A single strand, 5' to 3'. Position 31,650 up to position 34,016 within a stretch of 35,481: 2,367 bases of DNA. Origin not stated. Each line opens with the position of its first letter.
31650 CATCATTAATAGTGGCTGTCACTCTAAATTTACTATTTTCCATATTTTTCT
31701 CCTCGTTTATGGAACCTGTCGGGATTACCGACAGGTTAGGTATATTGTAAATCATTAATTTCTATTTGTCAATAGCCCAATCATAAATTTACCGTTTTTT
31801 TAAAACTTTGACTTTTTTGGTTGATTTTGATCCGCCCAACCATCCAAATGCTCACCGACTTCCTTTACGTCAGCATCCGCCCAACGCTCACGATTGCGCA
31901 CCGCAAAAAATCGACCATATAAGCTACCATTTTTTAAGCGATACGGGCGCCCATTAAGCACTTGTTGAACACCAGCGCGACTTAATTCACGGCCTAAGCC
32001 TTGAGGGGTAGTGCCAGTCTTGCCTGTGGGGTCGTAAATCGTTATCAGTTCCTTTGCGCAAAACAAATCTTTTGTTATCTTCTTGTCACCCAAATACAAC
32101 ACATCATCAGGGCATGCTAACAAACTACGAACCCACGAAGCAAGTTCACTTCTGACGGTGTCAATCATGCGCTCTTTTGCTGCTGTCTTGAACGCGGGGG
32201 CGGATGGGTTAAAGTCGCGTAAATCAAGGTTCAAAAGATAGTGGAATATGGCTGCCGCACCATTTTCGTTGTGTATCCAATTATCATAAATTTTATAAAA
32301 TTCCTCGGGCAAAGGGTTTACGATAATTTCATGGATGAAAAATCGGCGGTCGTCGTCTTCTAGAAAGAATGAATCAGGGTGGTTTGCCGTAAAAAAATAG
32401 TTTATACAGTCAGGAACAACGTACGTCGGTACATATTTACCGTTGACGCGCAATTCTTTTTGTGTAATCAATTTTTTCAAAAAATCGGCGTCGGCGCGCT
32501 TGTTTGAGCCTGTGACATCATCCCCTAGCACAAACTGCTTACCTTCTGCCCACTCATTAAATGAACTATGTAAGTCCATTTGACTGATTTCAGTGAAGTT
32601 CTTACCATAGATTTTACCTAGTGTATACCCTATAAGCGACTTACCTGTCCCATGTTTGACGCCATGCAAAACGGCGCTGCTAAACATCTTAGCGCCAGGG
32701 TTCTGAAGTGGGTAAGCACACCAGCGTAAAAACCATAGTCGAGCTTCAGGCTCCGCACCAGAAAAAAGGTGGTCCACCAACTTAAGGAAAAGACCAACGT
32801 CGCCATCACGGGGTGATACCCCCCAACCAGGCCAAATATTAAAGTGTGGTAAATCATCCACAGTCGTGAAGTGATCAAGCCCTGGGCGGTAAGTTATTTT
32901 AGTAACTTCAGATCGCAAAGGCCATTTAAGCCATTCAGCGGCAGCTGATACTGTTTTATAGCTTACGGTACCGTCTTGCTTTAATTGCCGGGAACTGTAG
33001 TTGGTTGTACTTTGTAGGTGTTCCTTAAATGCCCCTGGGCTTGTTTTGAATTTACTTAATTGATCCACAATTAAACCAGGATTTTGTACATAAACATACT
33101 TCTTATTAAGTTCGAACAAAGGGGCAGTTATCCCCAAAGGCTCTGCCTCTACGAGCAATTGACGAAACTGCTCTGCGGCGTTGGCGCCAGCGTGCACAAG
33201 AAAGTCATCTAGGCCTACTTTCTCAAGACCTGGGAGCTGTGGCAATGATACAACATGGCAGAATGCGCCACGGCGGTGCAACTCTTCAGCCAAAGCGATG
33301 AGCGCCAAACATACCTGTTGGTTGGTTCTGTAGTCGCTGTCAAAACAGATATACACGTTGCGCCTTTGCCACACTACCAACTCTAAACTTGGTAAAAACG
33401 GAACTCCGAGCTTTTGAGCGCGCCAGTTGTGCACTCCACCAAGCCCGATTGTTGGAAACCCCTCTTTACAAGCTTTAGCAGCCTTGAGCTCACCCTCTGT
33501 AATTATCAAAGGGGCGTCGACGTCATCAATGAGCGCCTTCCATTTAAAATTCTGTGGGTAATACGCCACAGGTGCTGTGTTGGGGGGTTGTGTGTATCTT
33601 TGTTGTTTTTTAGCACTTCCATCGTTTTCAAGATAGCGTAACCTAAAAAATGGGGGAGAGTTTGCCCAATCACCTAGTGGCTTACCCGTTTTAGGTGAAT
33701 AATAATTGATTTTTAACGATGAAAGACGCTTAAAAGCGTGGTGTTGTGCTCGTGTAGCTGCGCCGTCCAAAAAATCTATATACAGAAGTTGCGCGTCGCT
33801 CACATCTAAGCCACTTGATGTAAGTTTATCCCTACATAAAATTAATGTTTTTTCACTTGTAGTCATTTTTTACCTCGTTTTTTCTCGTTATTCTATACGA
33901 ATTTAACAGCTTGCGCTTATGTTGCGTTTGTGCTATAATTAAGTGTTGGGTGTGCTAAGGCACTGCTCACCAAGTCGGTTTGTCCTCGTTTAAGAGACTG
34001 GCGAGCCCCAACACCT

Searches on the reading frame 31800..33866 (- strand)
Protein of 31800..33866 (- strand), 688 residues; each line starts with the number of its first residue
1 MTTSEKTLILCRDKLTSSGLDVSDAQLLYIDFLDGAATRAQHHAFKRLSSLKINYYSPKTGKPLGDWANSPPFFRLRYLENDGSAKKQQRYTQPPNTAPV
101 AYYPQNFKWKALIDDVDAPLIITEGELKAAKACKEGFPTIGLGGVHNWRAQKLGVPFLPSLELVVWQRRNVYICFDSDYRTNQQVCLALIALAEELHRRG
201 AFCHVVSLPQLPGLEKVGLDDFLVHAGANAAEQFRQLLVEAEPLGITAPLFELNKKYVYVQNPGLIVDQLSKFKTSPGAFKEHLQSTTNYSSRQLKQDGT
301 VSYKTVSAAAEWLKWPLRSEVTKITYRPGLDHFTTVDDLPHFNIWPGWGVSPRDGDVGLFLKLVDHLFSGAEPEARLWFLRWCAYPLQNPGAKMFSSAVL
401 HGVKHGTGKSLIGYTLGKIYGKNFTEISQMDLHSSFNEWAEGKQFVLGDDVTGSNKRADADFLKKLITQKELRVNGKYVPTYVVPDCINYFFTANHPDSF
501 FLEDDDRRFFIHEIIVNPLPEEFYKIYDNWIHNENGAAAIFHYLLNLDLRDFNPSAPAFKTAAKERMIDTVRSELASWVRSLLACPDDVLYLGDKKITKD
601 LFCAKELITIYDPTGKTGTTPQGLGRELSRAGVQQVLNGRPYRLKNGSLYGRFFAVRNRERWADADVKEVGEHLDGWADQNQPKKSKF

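Call 14: search_dna_similar(query=window:31800-33866:-, collection=phages, mode=protein, max_rows=30)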
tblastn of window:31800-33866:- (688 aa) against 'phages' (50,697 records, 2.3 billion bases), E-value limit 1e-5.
Records with a match: 542; places in all: 542; records where one place covers at least 80% of the query: 4.
Best place of each record, by identity: <60% 542.
By first word of the organism name: Pseudomonas 92; Klebsiella 88; Salmonella 84; Vibrio 54; Xanthomonas 26; Achromobacter 22; Stenotrophomonas 15; Aeromonas 14; Escherichia 14; Rhizobium 12; and 48 more.
By host as written in the record: - 62; Klebsiella pneumoniae 47; Pseudomonas aeruginosa 34; Pseudomonas aeruginosa PAO1 23; Salmonella enterica subsp. enterica serovar Typhimurium 20; Salmonella enterica 17; Pseudomonas aeruginosa PA14 10; Vibrio cholerae 2095 9; and 174 more.
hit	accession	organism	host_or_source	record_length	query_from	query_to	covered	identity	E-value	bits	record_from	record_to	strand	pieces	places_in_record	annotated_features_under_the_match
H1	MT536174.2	Stenotrophomonas phage vB_SmaS-AXL_3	Stenotrophomonas maltophilia D1585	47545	5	688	99%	55.5%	0e+0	761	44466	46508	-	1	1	primase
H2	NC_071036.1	Stenotrophomonas phage vB_SmaS-AXL_3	Stenotrophomonas maltophilia D1585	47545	5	688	99%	55.5%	0e+0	761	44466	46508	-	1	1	primase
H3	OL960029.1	Pseudoxanthomonas phage PW916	Pseudoxanthomonas kaohsiungensis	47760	5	674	97%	56.1%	0e+0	756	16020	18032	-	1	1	primase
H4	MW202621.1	Caudoviricetes sp.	Manatee Spring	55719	14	685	98%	51.5%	0e+0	665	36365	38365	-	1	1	virulence associated protein E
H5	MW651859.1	Pseudomonas phage vB_PstS-pAN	Pseudomonas stutzeri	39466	196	573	55%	28.4%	6e-26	120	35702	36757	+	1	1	PriCT-2 domain-containing protein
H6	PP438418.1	Microcystis phage Mwe-JY26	Microcystis wesenbergii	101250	190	599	60%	25.7%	8e-16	88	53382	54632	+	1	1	hypothetical protein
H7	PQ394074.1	Erythrobacter phage vB_EliS-R22L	Erythrobacter sp. JL475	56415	255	641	56%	26.3%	2e-12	77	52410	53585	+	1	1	DNA primase/polymerase bifunctional N-terminal domain-containing ...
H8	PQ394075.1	Erythrobactor phage vB_EliS-R16L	Erythrobacter sp. JL475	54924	255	641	56%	26.3%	2e-12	77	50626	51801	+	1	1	DNA primase/polymerase bifunctional N-terminal domain-containing ...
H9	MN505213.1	Serratia phage JS26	Serratia sp. ATCC 39006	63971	242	623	56%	25.4%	4e-14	82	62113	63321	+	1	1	hypothetical protein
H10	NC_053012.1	Serratia phage JS26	Serratia sp. ATCC 39006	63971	242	623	56%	25.4%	4e-14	82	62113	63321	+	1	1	DNA primase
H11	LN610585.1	Pseudomonas phage vB_PaeS_PAO1_Ab20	Pseudomonas aeruginosa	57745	188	582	57%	24.3%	3e-18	96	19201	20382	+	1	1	record has no annotation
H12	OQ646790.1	Pseudomonas phage PA_LZ03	Pseudomonas aeruginosa PA14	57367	188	582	57%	24.3%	6e-18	95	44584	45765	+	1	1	integrase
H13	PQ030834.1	Pseudomonas phage phiW8-1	Pseudomonas aeruginosa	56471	188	582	57%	24.3%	7e-18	95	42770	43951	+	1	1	record has no annotation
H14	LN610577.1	Pseudomonas phage vB_PaeS_PAO1_Ab18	Pseudomonas aeruginosa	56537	188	582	57%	24.3%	7e-18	95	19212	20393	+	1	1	ORF22: putative integrase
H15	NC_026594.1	Pseudomonas phage vB_PaeS_PAO1_Ab18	Pseudomonas aeruginosa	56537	188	582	57%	24.3%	7e-18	95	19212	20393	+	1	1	ORF22: DNA primase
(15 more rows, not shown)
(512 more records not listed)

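Call 16: find_related_loci(query=window:31800-33866:-, collection=viral_contigs, flank=3000)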
Query window:31800-33866:- (688 aa) in viral_contigs; peptide patterns used: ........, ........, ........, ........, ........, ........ (x = any residue, [..] = any of these).
79 stretches matched a pattern; 73 encode a relative of the query (tblastn E <= 1e-3); 72 distinct loci.
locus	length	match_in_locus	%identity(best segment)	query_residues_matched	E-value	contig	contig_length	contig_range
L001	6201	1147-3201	68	6-688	0e+0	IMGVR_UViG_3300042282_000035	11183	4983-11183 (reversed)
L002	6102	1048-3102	68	6-688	0e+0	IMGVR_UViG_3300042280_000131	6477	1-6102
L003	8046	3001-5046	69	6-686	0e+0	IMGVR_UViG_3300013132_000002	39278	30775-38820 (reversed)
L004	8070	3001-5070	67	2-688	0e+0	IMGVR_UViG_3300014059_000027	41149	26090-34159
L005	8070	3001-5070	67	2-688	0e+0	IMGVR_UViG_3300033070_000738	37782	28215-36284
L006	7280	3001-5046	69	6-686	0e+0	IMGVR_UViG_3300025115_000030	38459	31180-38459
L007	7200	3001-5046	69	6-686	0e+0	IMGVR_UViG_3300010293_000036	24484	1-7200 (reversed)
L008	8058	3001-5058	68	6-688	0e+0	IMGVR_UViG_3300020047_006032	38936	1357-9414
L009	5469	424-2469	68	6-686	0e+0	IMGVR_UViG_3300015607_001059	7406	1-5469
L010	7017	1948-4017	67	2-688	0e+0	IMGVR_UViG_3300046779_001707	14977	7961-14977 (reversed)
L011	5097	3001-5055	66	4-686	0e+0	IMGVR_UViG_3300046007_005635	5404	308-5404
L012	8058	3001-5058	67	6-688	0e+0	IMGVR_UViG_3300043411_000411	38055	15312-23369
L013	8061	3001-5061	67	2-686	0e+0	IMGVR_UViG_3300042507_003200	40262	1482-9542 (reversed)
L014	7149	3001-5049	68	6-686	0e+0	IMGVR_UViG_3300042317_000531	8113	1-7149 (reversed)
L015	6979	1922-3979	66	2-686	0e+0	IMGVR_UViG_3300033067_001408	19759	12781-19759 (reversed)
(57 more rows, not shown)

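Call 32: find_homologous_proteins(query=window:31800-33866:-, max_evalue=1e-50)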
Query window:31800-33866:- (688 aa): 2075 proteins with E <= 1e-50 among 8000 candidates; the best 120 are listed.
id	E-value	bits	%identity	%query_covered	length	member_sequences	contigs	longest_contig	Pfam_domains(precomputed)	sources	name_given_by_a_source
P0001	0.0e+0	1626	100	100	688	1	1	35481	PF19263.6,PF12965.14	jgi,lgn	-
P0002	0.0e+0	1100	69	99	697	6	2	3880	PF19263.6,PF12965.14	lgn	-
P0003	0.0e+0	1099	69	99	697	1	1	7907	PF19263.6,PF12965.14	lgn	-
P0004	0.0e+0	1094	69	99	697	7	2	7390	PF19263.6,PF12965.14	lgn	-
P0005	0.0e+0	1091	69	98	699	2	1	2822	PF19263.6,PF12965.14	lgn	-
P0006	0.0e+0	1077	68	100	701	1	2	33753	PF19263.6,PF12965.14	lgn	-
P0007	0.0e+0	1075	67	99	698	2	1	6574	PF19263.6,PF12965.14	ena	-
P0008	0.0e+0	1074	68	99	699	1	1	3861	PF19263.6,PF12965.14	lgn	-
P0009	0.0e+0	1073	67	97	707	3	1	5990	PF19263.6,PF12965.14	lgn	-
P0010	0.0e+0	1073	67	99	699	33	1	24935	PF19263.6,PF12965.14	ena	-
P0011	0.0e+0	1072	67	100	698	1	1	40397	PF19263.6,PF12965.14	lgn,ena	-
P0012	0.0e+0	1071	68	99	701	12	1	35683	PF19263.6,PF12965.14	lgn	-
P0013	0.0e+0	1070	68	99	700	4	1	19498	PF19263.6,PF12965.14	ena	-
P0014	0.0e+0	1070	68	99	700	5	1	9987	PF19263.6,PF12965.14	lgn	-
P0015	0.0e+0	1065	67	100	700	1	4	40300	PF19263.6,PF12965.14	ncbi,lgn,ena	-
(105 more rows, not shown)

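Call 33: find_encoding_contigs(protein=P0006, flank=3000, max_places=2)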
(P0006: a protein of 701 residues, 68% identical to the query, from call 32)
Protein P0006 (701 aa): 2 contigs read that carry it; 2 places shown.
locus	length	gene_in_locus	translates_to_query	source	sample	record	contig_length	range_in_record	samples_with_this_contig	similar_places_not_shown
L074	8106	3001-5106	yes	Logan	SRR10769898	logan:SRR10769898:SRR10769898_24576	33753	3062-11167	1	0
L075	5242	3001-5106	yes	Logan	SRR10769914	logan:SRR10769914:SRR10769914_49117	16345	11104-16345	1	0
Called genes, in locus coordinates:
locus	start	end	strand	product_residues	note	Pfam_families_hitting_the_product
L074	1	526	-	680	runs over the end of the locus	PF16510:P22_portal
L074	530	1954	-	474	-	PF03237:Terminase_6N, PF17289:Terminase_6C (weak)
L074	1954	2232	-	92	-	-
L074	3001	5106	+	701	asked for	PF12965:DUF3854, PF19263:DUF5906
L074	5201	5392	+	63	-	-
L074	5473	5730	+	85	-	-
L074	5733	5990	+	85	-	-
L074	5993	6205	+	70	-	-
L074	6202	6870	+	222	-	PF02511:Thy1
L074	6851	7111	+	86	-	PF11753:DUF3310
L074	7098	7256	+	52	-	-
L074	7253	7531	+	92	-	PF00226:DnaJ, PF00684:DnaJ_CXXCXGXG (weak)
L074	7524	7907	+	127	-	PF07463:NUMOD4, PF13392:HNH_3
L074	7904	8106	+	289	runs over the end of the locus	PF01068:DNA_ligase_A_M (weak), PF14743:DNA_ligase_OB_2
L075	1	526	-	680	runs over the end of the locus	PF16510:P22_portal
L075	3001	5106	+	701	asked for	PF12965:DUF3854, PF19263:DUF5906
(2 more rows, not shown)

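Call 34: find_encoding_contigs(protein=P0003, flank=3000, max_places=2)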
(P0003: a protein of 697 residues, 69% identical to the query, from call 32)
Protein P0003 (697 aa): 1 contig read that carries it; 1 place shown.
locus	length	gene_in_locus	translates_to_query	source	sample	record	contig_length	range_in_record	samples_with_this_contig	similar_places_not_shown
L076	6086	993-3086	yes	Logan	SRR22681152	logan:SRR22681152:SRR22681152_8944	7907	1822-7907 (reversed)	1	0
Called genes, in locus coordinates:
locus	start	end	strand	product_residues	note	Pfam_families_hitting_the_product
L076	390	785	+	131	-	-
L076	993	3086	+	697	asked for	PF12965:DUF3854, PF19263:DUF5906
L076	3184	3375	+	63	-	-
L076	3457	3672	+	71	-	-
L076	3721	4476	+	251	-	-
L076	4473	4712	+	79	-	-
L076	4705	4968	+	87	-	-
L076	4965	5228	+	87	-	-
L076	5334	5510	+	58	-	-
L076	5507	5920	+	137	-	PF22216:Sas-6_C_CC (weak)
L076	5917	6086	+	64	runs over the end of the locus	-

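Call 35: find_encoding_contigs(protein=P0012, flank=3000, max_places=2)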
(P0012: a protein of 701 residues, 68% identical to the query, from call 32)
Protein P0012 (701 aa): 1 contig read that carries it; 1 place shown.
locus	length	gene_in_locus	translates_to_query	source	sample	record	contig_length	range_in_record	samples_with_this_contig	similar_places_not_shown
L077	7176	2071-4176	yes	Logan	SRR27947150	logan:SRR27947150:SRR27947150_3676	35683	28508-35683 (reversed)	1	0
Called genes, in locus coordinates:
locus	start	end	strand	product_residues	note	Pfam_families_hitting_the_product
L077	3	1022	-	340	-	?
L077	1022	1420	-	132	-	-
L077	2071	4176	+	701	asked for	PF12965:DUF3854, PF19263:DUF5906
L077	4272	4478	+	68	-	-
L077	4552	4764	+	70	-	-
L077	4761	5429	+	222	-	PF02511:Thy1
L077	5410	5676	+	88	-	PF11753:DUF3310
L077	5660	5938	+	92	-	PF00226:DnaJ (weak), PF00684:DnaJ_CXXCXGXG (weak)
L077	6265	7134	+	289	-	PF01068:DNA_ligase_A_M (weak), PF14743:DNA_ligase_OB_2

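Call 76: find_encoding_contigs(protein=P0001, flank=2500, max_places=3)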
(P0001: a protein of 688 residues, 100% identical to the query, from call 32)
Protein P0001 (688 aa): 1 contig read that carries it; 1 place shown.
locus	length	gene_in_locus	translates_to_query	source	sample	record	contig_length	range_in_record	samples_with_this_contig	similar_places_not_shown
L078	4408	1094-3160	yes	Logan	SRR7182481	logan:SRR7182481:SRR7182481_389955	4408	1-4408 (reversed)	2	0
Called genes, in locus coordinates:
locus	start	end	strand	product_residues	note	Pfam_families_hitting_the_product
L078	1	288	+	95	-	?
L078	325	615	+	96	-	-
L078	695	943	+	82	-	-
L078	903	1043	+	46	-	-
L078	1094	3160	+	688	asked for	PF12965:DUF3854, PF19263:DUF5906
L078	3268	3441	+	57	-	-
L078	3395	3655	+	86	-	-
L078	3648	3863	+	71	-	-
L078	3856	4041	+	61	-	-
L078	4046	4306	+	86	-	PF00226:DnaJ (weak)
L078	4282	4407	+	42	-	?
